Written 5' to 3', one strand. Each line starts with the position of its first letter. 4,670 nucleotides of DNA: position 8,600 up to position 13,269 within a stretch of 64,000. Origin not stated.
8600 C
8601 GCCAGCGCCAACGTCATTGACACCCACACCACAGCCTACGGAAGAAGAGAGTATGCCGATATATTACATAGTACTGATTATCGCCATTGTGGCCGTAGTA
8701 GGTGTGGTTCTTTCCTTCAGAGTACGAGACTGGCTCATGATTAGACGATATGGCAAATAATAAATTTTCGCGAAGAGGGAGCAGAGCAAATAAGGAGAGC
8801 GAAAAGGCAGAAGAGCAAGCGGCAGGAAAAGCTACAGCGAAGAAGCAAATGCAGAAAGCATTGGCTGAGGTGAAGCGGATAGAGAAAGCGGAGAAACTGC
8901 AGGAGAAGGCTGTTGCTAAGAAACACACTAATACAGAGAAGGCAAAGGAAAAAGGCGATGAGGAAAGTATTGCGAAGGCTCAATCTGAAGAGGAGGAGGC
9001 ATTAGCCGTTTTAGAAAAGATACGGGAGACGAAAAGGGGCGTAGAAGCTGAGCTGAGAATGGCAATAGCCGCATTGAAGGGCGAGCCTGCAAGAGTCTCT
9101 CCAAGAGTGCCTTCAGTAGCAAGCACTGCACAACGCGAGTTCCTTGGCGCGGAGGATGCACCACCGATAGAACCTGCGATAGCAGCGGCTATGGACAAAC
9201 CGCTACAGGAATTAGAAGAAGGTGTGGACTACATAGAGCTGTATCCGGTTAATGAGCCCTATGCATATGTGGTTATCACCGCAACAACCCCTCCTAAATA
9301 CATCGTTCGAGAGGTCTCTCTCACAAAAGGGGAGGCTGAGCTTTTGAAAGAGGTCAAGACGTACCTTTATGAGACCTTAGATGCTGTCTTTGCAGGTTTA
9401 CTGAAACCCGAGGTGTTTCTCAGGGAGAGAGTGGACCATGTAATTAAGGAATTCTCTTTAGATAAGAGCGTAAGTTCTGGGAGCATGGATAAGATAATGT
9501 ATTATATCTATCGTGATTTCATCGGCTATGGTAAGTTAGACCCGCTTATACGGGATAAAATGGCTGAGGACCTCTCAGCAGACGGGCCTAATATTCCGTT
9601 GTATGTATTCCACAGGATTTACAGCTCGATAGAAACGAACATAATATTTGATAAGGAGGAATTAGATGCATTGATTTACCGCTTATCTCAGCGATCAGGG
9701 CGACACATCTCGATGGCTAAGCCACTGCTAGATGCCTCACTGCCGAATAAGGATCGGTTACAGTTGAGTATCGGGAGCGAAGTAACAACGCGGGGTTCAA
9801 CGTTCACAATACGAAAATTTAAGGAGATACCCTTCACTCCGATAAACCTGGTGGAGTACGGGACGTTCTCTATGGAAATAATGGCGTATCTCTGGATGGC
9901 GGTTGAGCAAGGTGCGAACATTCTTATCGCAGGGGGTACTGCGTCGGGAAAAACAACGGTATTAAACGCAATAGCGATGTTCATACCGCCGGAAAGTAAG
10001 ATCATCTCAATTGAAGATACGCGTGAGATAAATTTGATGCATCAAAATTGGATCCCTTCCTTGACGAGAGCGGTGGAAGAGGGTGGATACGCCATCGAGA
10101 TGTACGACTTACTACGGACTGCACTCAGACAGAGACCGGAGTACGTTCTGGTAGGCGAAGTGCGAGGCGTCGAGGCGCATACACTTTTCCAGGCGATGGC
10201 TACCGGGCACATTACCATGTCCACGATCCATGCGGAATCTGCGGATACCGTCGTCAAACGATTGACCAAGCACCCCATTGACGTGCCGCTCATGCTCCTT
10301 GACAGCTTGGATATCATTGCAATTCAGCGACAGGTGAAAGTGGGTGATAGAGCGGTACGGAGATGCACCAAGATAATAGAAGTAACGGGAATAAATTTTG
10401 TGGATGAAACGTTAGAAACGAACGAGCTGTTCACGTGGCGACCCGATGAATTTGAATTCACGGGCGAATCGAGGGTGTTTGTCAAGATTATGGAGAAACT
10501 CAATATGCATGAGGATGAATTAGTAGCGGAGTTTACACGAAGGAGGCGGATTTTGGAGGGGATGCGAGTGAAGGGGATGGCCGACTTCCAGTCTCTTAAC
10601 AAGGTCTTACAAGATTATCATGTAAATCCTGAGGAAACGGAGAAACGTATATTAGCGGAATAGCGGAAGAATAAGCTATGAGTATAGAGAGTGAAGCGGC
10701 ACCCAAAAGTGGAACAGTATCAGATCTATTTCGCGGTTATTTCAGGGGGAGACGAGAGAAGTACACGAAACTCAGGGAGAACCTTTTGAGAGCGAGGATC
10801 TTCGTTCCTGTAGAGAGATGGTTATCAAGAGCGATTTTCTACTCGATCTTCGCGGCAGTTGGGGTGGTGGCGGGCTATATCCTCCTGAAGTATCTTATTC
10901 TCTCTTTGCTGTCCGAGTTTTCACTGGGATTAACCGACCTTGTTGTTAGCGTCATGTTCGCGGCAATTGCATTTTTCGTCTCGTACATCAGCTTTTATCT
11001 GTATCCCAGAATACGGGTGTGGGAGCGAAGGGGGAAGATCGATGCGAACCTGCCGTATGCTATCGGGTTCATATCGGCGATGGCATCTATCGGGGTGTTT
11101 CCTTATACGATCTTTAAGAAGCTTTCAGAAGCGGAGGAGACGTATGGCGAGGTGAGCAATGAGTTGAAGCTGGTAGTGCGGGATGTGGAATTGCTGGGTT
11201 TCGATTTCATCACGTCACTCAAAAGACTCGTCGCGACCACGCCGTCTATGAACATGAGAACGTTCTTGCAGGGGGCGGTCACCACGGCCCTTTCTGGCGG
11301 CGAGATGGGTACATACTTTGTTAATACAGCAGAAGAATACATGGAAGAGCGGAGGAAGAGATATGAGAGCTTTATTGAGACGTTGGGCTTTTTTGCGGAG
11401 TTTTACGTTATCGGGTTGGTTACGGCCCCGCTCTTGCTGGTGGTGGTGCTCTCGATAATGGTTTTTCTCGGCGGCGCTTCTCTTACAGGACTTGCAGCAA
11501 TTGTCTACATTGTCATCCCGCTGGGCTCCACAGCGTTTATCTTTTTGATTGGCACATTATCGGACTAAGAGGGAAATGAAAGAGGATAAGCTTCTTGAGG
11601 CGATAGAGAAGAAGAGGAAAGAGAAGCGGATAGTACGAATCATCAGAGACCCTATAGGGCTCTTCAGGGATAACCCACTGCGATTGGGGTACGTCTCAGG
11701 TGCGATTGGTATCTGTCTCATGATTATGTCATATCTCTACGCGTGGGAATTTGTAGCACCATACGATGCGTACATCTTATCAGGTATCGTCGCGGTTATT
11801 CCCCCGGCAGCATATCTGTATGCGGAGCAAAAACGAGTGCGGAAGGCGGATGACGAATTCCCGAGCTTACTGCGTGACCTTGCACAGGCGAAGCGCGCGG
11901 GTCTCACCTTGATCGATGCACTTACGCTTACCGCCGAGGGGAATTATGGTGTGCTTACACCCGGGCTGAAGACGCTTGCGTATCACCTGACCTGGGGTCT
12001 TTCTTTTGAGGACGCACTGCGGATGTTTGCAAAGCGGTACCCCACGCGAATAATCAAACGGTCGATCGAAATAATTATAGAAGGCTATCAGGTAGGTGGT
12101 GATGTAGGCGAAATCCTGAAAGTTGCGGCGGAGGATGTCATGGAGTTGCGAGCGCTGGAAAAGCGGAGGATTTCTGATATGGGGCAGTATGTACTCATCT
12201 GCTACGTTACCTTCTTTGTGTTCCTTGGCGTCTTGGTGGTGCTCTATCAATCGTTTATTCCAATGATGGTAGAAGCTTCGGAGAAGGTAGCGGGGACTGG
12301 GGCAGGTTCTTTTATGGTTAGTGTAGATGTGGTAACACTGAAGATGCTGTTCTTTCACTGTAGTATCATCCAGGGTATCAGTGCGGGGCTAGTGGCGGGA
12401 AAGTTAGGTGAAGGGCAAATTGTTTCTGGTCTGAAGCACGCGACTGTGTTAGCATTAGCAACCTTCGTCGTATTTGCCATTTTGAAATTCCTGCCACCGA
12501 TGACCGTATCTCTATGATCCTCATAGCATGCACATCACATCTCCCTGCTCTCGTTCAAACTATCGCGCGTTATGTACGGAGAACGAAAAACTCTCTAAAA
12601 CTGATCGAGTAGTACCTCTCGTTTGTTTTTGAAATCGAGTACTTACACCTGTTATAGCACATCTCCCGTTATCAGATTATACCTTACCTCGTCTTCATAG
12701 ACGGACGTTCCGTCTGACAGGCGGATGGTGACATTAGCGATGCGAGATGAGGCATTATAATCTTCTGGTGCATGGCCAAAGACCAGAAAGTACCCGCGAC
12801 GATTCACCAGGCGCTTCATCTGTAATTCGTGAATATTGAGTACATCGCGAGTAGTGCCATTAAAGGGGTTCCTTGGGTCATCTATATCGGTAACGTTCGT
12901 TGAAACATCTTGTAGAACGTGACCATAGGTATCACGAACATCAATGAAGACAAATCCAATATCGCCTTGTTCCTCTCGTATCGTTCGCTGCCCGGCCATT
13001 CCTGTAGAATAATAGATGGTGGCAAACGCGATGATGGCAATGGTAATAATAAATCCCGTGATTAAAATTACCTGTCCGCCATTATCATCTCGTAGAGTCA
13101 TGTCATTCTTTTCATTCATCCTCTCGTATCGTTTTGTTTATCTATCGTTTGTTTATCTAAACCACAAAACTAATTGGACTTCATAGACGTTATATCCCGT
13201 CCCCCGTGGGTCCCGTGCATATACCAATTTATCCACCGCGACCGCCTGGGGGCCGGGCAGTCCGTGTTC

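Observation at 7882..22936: Large type IV pilus / Tad-like adhesion-appendage locus with FlaI, split FlaJ, at least five class-III-signal pilins and giant adhesin-like proteins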

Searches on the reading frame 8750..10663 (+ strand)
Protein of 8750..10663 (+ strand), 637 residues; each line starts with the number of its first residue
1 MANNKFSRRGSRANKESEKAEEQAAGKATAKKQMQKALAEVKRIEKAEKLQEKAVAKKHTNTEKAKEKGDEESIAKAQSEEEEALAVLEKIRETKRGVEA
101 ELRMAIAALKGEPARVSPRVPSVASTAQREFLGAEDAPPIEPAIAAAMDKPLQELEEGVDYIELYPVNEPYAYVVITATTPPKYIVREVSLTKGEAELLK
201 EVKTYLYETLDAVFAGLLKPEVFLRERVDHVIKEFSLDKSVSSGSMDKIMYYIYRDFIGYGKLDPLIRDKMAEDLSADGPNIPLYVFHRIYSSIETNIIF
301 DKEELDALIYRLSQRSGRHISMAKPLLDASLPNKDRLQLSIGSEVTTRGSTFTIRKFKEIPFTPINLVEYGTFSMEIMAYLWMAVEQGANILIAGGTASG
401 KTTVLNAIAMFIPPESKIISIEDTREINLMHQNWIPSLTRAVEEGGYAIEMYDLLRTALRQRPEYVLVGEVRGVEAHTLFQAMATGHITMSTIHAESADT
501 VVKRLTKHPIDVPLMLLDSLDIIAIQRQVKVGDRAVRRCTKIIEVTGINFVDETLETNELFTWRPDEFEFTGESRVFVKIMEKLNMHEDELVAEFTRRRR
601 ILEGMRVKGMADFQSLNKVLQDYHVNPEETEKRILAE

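Call 4: search_protein_families(library=pfam, max_evalue=0.01, proteins=[window:8750-10663:+])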
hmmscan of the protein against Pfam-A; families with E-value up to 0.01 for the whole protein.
window:8750-10663:+ (637 aa): 4 families
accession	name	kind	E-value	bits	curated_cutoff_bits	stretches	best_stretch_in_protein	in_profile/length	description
PF00437.27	T2SSE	-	1.8e-37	129.3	24.9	1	320-603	66-341/370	Type II/IV secretion system protein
PF00005.33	ABC_tran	-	0.00011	23.2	25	1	383-428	6-50/137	ABC transporter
PF01580.24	FtsK_SpoIIIE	-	0.00026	21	24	1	387-475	37-132/221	FtsK/SpoIIIE family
PF13555.12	AAA_29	-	0.0003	20.9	27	1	366-417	5-51/61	P-loop containing region of AAA domain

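Call 6: find_encoding_contigs(protein=window:8750-10663:+, flank=10000, max_places=6)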
Protein window:8750-10663:+ (637 aa): 1 contig read that carries it; 1 place shown.
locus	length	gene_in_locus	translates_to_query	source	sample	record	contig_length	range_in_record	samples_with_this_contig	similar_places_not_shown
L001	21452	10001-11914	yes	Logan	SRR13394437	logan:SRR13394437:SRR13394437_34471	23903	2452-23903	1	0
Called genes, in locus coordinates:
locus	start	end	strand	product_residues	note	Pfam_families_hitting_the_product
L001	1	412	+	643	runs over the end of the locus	PF26468:GIY_YIG_3, PF03883:H2O2_YaaD, PF24698:DUF7662, PF09851:SHOCT (faint)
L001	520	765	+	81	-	-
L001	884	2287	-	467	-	PF02310:B12-binding, PF04055:Radical_SAM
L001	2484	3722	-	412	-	PF00890:FAD_binding_2 (faint), PF01266:DAO (faint), PF07992:Pyr_redox_2 (faint), PF12831:FAD_oxidored, PF01494:FAD_binding_3, PF22578:GGR_cat (weak)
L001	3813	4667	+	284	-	PF06745:ATPase, PF13481:AAA_25, PF23442:DUF7125 (weak)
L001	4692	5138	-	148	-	PF00072:Response_reg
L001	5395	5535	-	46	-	-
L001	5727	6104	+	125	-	PF00072:Response_reg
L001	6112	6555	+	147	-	PF00072:Response_reg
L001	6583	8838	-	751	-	-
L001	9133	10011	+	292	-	PF03100:CcmE (faint)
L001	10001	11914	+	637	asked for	PF00437:T2SSE, PF27713:UCP018868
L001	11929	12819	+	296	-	PF00482:T2SSF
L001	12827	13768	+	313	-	PF00482:T2SSF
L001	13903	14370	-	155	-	-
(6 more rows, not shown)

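Call 7: search_protein_families(library=ncbifam, max_evalue=0.01, proteins=[window:8750-10663:+])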
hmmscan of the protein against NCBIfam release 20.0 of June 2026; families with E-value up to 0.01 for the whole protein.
window:8750-10663:+ (637 aa): 34 families (the best 25 are shown)
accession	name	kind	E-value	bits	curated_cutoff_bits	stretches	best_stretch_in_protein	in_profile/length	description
NF058587.1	archaellum_moto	equivalog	5.7e-113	378.4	550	1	228-623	100-517/527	archaellum flagellar ATPase motor FlaI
NF053672.1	bindosome_BasE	exception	2e-62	211.6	1000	1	244-626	123-510/512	bindosome assembly system ATPase subunit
TIGR03819.1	heli_sec_ATPase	hypoth_equivalog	7.9e-46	156.8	373.15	1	226-532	19-318/340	TadA family conjugal transfer-associated ATPase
TIGR02788.1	VirB11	equivalog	3e-40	138.2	249.95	2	377-506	133-263/308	P-type DNA transfer ATPase VirB11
TIGR02782.1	TrbB_P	equivalog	2.7e-36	125.4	304.55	1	291-549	40-297/303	P-type conjugative transfer ATPase TrbB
NF010475.0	PRK13900.1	equivalog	3.1e-33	115.2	389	2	376-505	148-279/333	type IV secretion system ATPase VirB11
NF010469.0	PRK13894.1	subfamily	8.7e-31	107.4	508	1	306-507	68-266/320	conjugal transfer ATPase TrbB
NF010407.0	PRK13833.1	subfamily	3.3e-23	82.6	499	1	349-513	105-267/323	conjugal transfer protein TrbB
NF041000.1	ATPase_ComGA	equivalog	4.6e-20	71.7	300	1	386-529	127-265/267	competence type IV pilus ATPase ComGA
TIGR01420.1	pilT_fam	subfamily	6.8e-20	71.6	319.1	1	385-506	119-240/343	PilT/PilU family type 4a pilus ATPase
NF010425.0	PRK13851.1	equivalog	1.4e-19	70.2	461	1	376-504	150-279/344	type IV secretion system protein VirB11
TIGR02533.1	type_II_gspE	equivalog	4.7e-18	65.1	630.25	1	385-566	239-413/486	type II secretion system ATPase GspE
TIGR02538.1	type_IV_pilB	equivalog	4.7e-18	65.1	675.65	1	390-564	318-484/564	type IV-A pilus assembly ATPase PilB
NF007755.0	PRK10436.1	equivalog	2e-17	63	617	1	386-530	218-356/465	type II secretion system protein GspE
TIGR02525.1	plasmid_TraJ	equivalog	6.7e-15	54.9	368.3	1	392-533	153-302/372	plasmid transfer ATPase TraJ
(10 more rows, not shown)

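Call 22: find_related_loci(query=window:8750-10663:+, collection=genome_contigs, flank=10000)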
Query window:8750-10663:+ (637 aa) in genome_contigs; peptide patterns used: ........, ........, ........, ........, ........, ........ (x = any residue, [..] = any of these).
65 stretches matched a pattern; 3 encode a relative of the query (tblastn E <= 1e-3); 3 distinct loci.
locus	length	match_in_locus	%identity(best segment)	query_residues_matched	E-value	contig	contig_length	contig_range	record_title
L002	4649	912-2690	78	33-637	0e+0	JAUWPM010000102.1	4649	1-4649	MAG: Methanosarcinales archaeon isolate CSMAG_2476 CSMAG_2476_k141_1098830_length_4649_cov_63.0000, whole genome shotgun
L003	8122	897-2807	72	1-635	0e+0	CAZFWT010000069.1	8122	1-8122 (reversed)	MAG TPA_asm: uncultured Halobacteria archaeon isolate SRP178699_co2_296 genome assembly, contig: NODE_9685_length_8122_c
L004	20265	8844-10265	70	162-637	0e+0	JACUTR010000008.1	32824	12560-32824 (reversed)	MAG: Methanophagales archaeon isolate Kmv05 NODE_601_length_32824_cov_10.113797, whole genome shotgun sequence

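Call 51: search_solved_structures(query=window:8750-10663:+, max_evalue=1e-10)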
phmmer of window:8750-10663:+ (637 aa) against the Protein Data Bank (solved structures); distinct sequences matched with E-value up to 1e-10: 16.
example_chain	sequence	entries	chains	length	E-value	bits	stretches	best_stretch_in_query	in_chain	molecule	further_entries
2oap_1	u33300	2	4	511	1.2e-120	407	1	154-629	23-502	Type II secretion system protein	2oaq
4ii7_A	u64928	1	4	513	4.8e-78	266.3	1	245-564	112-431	FlaI ATPase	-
4ihq_A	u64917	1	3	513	3.2e-77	263.6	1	245-564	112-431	FlaI ATPase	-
9e24_A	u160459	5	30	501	1.4e-45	159.1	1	226-563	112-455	CpaF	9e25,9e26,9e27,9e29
8rkd_E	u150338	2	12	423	1.6e-45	159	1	227-563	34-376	Pilus assembly ATPase CpaF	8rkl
8rjf_A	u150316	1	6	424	1.6e-45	159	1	227-563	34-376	Pilus assembly ATPase CpaF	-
6bge_A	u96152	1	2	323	9.6e-22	80.4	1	323-505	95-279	VirB11-like protein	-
1g6o_A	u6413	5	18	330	1e-21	80.4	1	323-505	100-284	CAG-ALPHA | virB11 homolog | Cag-alfa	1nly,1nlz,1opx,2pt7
2gza_A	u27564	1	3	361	2.2e-15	59.5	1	376-506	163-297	Type IV secretion system protein VirB11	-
3jc8_Ba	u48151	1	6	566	6.5e-12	48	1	373-530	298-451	Type IV-A pilus assembly ATPase PilB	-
2eyu_A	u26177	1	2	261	1.5e-11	46.8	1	390-511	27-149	twitching motility protein PilT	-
2gsz_A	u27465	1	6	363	2.7e-11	45.9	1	390-511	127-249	twitching motility protein PilT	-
2ewv_A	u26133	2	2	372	2.8e-11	45.9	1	390-511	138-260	twitching motility protein PilT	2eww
10my_A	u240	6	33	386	3.6e-11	45.5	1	383-506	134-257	PilT/PilU family type 4a pilus ATPase | Twitching motility protein PilT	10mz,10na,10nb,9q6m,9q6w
5fl3_A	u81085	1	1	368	7.5e-11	44.5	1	377-533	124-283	PILI RETRACTION PROTEIN PILT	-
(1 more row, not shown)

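Call 94: search_protein_families(library=pfam, max_evalue=0.01, proteins=[L004:18925-19695:+, L004:5382-6056:-, L004:4790-5368:-, L004:7223-8599:+, L004:14746-16074:+])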
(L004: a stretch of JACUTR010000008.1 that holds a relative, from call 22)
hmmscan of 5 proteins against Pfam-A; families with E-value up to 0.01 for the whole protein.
L004:18925-19695:+ (256 aa): 2 families
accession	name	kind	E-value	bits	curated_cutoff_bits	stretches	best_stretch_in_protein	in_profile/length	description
PF06847.16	Arc_PepC_II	-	9.9e-24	84.2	29.9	1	160-248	4-92/93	Archaeal Peptidase A24 C-terminus Type II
PF01478.23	Peptidase_A24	-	1.6e-11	45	26.5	1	11-109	2-89/104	Type IV leader peptidase family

L004:5382-6056:- (224 aa): 1 family
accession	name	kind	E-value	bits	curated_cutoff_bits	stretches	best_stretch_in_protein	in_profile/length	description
PF01917.21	Arch_flagellin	-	1.2e-32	113.9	29.5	1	19-208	1-160/162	Archaebacterial flagellin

L004:4790-5368:- (192 aa): 1 family
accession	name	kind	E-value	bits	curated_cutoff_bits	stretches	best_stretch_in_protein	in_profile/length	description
PF01917.21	Arch_flagellin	-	9.2e-34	117.6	29.5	1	15-175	1-159/162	Archaebacterial flagellin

L004:7223-8599:+ (458 aa): 10 families
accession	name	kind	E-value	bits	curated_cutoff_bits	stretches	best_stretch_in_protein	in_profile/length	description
PF06745.19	ATPase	-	9.4e-23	81.2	26.6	1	11-204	17-221/231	KaiC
PF07088.17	GvpD_P-loop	-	5.6e-20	72.5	24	1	12-182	9-185/189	GvpD gas vesicle protein, P-loop domain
PF20440.3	GvpD_bR2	-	9.9e-06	25.7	27.9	1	234-291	11-69/254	GvpD basic region 2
PF13481.12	AAA_25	-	6.2e-05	23.1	27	1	11-151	31-187/195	AAA domain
PF13401.12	AAA_22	-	6.3e-05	23.7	27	1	15-154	7-124/130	AAA domain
PF20720.3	nSTAND3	-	0.00056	20.1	27.2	1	10-133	14-128/155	Novel STAND NTPase 3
PF00004.35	AAA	-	0.0023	18.8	21.2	1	16-151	1-107/131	ATPase family associated with various cellular activities (AAA)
PF05729.18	NACHT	-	0.0032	17.8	26.7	0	15-184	2-164/167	NACHT domain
PF13191.12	AAA_16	-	0.0083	17.1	32.6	0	15-117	26-142/167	AAA ATPase domain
PF07728.20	AAA_5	-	0.0089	16.5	22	0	16-56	2-42/139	AAA domain (dynein-related subfamily)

L004:14746-16074:+ (442 aa): 0 families

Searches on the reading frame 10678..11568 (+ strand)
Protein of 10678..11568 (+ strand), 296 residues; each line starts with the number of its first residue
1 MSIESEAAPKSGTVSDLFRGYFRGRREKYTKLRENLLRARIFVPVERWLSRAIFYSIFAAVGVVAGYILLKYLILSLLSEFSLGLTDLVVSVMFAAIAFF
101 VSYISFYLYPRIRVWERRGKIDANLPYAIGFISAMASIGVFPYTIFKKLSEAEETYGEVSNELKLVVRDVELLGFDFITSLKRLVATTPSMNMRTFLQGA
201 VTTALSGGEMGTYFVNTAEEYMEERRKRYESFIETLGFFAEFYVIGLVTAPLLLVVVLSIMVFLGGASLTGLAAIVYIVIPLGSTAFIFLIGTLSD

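Call 4: search_protein_families(library=pfam, max_evalue=0.01, proteins=[window:10678-11568:+])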
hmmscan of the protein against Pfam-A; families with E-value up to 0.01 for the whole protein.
window:10678-11568:+ (296 aa): 1 family
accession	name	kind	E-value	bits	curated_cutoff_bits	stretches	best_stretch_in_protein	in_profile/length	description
PF00482.28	T2SSF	-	1.7e-12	47.8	25.2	1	132-257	5-124/125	Type II secretion system (T2SS), protein F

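Call 7: search_protein_families(library=ncbifam, max_evalue=0.01, proteins=[window:10678-11568:+])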
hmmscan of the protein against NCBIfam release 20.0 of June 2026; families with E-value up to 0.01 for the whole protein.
window:10678-11568:+ (296 aa): 5 families
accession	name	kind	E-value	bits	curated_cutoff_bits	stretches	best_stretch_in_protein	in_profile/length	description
NF004704.2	PRK06041.1-2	equivalog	1.1e-16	60.6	550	1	75-291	31-243/555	archaellar assembly protein ArlJ/FlaJ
NF046075.1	UpsF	equivalog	2.5e-16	59.5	400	1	72-291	33-246/484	membrane pilin protein UpsF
NF053673.1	bindosome_BasF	exception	7.5e-10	38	1300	1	70-274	146-350/656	bindosome assembly system membrane anchoring protein BasF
NF004705.1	PRK06041.1-3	equivalog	3e-08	33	400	1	120-291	2-169/465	archaellar assembly protein ArlJ/FlaJ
NF004703.2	PRK06041.1-1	equivalog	5.8e-06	24.9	570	1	112-284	27-198/525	archaellar assembly protein ArlJ/FlaJ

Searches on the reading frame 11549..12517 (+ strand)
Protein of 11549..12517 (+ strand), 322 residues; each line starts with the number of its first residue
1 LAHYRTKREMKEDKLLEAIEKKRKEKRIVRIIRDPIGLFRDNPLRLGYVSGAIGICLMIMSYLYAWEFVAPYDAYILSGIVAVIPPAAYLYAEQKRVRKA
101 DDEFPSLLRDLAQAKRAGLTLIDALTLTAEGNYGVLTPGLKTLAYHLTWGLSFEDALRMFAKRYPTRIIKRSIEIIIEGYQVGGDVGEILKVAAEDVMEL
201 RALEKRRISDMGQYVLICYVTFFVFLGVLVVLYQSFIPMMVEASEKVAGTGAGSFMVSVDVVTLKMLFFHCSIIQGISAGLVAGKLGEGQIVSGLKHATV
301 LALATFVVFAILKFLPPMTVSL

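Call 4: search_protein_families(library=pfam, max_evalue=0.01, proteins=[window:11549-12517:+])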
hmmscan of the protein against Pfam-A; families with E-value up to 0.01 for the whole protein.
window:11549-12517:+ (322 aa): 1 family
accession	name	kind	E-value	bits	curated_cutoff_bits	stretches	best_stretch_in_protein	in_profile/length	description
PF00482.28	T2SSF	-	1.8e-18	67.1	25.2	1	108-232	2-123/125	Type II secretion system (T2SS), protein F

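Call 7: search_protein_families(library=ncbifam, max_evalue=0.01, proteins=[window:11549-12517:+])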
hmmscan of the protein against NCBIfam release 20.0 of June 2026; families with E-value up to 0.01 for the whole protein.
window:11549-12517:+ (322 aa): 5 families
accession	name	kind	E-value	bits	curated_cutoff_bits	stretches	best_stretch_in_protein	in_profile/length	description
NF004705.1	PRK06041.1-3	equivalog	1.9e-15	56.8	400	1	50-312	194-454/465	archaellar assembly protein ArlJ/FlaJ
NF004704.2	PRK06041.1-2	equivalog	1.3e-13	50.5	550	1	59-306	286-540/555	archaellar assembly protein ArlJ/FlaJ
NF004703.2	PRK06041.1-1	equivalog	4.9e-08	31.7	570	1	76-249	257-437/525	archaellar assembly protein ArlJ/FlaJ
NF007861.0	PRK10573.1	equivalog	0.00016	20.9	401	1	99-236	56-189/401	protein transport protein HofC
NF046075.1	UpsF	equivalog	0.00036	19.4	400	1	55-278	268-460/484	membrane pilin protein UpsF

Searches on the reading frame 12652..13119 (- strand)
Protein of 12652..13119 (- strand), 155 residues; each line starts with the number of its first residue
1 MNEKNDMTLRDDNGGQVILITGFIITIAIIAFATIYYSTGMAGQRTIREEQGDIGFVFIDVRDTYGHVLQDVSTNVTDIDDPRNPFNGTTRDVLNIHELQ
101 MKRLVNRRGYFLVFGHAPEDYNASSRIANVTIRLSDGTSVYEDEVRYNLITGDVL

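Call 4: search_protein_families(library=pfam, max_evalue=0.01, proteins=[window:12652-13119:-])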
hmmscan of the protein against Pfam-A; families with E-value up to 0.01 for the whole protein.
window:12652-13119:- (155 aa): 1 family
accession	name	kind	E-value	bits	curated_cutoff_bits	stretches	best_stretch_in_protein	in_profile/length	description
PF23922.1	DUF7261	-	0.0039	17.9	27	1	12-77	2-64/169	Family of unknown function (DUF7261)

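Call 7: search_protein_families(library=ncbifam, max_evalue=0.01, proteins=[window:12652-13119:-])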
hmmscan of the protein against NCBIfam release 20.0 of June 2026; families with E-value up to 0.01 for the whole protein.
window:12652-13119:- (155 aa): 0 families
